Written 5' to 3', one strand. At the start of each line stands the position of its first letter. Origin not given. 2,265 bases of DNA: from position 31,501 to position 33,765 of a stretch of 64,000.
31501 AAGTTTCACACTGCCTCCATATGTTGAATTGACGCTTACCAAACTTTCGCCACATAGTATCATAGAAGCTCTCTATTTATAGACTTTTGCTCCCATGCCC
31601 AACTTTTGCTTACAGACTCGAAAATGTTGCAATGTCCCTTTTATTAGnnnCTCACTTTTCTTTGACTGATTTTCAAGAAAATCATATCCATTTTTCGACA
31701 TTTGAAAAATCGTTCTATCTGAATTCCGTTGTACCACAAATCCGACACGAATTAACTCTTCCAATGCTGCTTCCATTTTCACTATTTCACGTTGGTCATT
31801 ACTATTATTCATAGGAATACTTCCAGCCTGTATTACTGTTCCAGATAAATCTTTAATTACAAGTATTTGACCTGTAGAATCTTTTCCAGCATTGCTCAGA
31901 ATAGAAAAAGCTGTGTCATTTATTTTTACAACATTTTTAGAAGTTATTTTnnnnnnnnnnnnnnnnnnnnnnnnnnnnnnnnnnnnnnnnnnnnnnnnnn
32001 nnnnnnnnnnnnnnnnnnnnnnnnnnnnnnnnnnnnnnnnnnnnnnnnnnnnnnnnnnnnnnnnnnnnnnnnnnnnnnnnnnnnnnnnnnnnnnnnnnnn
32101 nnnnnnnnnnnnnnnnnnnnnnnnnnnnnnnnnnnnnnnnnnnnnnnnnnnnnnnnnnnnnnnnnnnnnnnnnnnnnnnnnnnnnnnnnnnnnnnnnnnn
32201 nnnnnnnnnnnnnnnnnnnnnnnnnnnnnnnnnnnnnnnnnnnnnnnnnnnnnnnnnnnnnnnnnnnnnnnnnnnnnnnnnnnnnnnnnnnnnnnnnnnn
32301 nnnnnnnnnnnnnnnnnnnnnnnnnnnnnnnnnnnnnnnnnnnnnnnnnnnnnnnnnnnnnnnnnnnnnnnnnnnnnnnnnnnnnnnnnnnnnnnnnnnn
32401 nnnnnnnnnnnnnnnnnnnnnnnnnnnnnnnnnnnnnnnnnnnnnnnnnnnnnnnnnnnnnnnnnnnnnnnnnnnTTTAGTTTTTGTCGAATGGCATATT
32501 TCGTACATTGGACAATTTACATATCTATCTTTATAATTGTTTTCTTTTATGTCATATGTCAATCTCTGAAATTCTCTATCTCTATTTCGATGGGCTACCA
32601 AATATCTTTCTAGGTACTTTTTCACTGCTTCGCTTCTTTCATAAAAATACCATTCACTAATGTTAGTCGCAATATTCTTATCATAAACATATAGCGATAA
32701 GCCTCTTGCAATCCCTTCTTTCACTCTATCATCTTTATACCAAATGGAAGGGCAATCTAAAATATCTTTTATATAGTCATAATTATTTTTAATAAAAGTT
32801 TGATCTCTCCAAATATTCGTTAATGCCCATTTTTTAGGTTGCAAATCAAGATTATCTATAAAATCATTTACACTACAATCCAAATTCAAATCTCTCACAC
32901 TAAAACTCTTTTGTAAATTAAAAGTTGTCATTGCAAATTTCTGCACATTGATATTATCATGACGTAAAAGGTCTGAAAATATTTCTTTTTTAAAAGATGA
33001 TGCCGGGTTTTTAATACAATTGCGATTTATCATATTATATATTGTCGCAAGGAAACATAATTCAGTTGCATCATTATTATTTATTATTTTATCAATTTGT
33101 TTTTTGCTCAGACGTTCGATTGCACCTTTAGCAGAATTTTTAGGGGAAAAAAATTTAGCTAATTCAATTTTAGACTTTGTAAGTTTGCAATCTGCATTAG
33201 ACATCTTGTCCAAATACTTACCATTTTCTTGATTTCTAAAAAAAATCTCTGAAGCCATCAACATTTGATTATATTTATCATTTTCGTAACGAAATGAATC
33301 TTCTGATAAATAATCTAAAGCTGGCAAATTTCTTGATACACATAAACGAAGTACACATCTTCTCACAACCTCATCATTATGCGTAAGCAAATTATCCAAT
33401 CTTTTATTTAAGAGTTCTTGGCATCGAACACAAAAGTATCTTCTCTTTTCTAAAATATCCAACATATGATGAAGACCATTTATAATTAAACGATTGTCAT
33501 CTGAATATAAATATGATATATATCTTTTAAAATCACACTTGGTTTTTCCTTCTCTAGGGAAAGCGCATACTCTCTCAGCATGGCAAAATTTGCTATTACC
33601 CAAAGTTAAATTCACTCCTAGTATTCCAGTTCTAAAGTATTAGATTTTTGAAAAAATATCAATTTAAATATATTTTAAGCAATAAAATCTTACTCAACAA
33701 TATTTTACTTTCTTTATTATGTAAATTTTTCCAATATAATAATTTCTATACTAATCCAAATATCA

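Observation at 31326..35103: A 3.7-kb mini-island flanked by a 17-bp direct repeat carrying a TIR-domain protein and a TM/Gly-motif protein (Thoeris-like candidate)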

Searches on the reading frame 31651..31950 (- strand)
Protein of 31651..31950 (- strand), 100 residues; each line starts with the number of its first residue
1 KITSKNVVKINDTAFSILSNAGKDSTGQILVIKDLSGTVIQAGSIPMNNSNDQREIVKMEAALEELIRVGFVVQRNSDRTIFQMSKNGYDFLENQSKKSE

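Call 105: search_solved_structures(query=A5, max_evalue=1)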
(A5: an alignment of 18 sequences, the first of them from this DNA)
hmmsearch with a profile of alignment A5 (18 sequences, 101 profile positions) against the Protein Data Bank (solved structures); distinct sequences matched with E-value up to 1: 14.
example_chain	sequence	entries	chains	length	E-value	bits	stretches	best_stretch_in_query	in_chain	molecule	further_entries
4rv1_A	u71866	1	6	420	0.00049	23.1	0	10-66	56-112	Engineered Protein OR497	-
4hxt_A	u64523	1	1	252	0.031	17.3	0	10-66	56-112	De Novo Protein OR329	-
6hk6_A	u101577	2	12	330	0.079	16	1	63-96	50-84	Serine/threonine-protein kinase RIO2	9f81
7vbt_A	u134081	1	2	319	0.08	16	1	63-96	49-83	Serine/threonine-protein kinase RIO2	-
6fdm_A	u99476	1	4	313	0.08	16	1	63-96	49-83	Serine/threonine-protein kinase RIO2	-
6fdn_A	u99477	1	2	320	0.08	16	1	63-96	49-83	Serine/threonine-protein kinase RIO2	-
6fdo_A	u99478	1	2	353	0.094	15.8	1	63-96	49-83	Serine/threonine-protein kinase RIO2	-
6g18_v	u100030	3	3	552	0.12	15.4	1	63-96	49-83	Serine/threonine-protein kinase RIO2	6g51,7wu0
3by6_A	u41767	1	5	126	0.27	14.3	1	28-74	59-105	Predicted transcriptional regulator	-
7nwg_a2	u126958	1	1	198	0.3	14.2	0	64-83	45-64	ribosomal protein eS25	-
6ghy_B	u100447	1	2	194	0.88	12.7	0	16-74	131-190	Endo-type membrane-bound lytic murein transglycosylase A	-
6gi4_B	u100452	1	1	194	0.89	12.6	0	16-74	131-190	Endo-type membrane-bound lytic murein transglycosylase A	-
2y8p_A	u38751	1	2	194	0.89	12.6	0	16-74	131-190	ENDO-TYPE MEMBRANE-BOUND LYTIC MUREIN TRANSGLYCOSYLASE A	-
6gi3_B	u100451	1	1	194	0.9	12.6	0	16-74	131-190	Endo-type membrane-bound lytic murein transglycosylase A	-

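Call 106: search_protein_families(library=pfam, alignment_id=A5, max_evalue=1)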
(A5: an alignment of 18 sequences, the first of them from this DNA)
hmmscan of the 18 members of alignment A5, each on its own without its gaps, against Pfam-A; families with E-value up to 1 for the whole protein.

A. member 1, seq(100 aa): 3 families
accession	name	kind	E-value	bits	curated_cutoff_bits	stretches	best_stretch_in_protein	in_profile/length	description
PF01016.24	Ribosomal_L27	-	0.0086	16.5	20.5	1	19-45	9-35/79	Ribosomal L27 protein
PF15484.11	DUF4642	-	0.027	15.1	27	1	23-96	11-84/159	Domain of unknown function (DUF4642)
PF09202.17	Rio2_N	-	0.12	13.2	27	1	58-92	40-74/82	Rio2, N-terminal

B. families by the number of members that match (of 18 scanned): 22 families
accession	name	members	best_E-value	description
PF21980.2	MksE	6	0.0011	Condensin complex protein MksE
PF09202.17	Rio2_N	4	0.038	Rio2, N-terminal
PF14947.12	HTH_45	3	0.0035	Winged helix-turn-helix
PF09382.16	RQC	2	0.014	RQC domain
PF01016.24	Ribosomal_L27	1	0.0086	Ribosomal L27 protein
PF14277.12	DUF4364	1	0.014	Domain of unknown function (DUF4364)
PF20288.3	MC2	1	0.017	ABC-three component (ABC-3C) system Middle Component 2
PF23493.1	CysS_C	1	0.025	Cysteinyl-tRNA ligase anticodon binding domain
PF15484.11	DUF4642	1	0.027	Domain of unknown function (DUF4642)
PF16964.10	TadF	1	0.028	Putative tight adherence pilin protein F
PF16484.10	CPT_N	1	0.042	Carnitine O-palmitoyltransferase N-terminus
PF22065.2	Cep192_D7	1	0.053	Cep192 domain 7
PF12659.13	Stn1_C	1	0.056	Telomere capping C-terminal wHTH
PF07743.18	HSCB_C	1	0.07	HSCB C-terminal oligomerisation domain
PF13470.12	PIN_3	1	0.072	PIN domain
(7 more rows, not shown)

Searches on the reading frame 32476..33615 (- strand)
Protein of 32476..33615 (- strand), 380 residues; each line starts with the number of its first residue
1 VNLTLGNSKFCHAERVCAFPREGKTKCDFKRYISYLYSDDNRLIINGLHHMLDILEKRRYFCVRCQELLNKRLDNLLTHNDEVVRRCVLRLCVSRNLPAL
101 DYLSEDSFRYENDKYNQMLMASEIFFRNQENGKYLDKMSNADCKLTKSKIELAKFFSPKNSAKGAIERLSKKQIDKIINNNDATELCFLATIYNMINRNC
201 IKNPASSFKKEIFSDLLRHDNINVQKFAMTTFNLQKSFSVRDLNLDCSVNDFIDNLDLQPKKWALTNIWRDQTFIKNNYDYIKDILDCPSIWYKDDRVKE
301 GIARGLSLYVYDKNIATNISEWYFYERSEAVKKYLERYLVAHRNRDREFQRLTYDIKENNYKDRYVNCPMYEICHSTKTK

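Call 45: find_homologous_proteins(query=window:32476-33615:-, max_evalue=0.01)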
Query window:32476-33615:- (380 aa): 2 proteins with E <= 0.01 among 1364 candidates.
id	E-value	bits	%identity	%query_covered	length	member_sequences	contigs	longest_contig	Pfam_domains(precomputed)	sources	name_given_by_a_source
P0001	1.7e-255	865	100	100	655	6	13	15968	-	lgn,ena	-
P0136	1.1e-13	69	26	88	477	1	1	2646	-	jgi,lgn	jgi:hypothetical protein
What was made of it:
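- Tried and rejected: The word-indexed search with the N-terminal domain alone missed known relatives and added only P0136 (call 45).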

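Call 60: predict_structure(alignment_id=A3)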
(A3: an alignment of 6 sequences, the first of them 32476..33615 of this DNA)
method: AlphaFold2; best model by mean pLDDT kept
length: 380 residues; sequences in the alignment: 6
mean_pLDDT: 75.4   pTM: 0.76
mean pLDDT of the five models: 75.4, 74.2, 72.8, 72.1, 71.1
residues with pLDDT >= 90: 74; 70-90: 199; 50-70: 45; < 50: 62
segments of 3 or more residues with pLDDT < 50: 1-26, 160-167, 201-206, 360-380
pLDDT, mean of each block of 10 residues (from residue 1): 31 36 51 88 87 72 80 90 92 75 71 90 70 62 77 70 52 86 92 74 57 87 92 81 85 89 92 88 80 88 92 87 85 88 88 71 38 34
secondary structure, 60 per line:
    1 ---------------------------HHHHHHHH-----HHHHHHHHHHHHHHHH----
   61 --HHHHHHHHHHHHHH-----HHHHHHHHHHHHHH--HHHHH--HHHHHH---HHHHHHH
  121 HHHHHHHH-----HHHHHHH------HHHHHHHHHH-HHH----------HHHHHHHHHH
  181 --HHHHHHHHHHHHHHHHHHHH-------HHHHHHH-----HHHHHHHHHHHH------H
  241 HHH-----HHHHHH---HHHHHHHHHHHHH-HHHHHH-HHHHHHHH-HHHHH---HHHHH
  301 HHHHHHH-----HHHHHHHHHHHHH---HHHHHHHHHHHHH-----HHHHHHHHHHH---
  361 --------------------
elements in order: H28-35 H41-56 H63-76 H82-95 H98-102 H105-110 H114-128 H134-140 H147-156 H171-180 H183-202 H210-216 H222-233 H240-243 H249-254 H258-270 H272-277 H279-286 H288-292 H296-307 H313-325 H329-341 H347-357
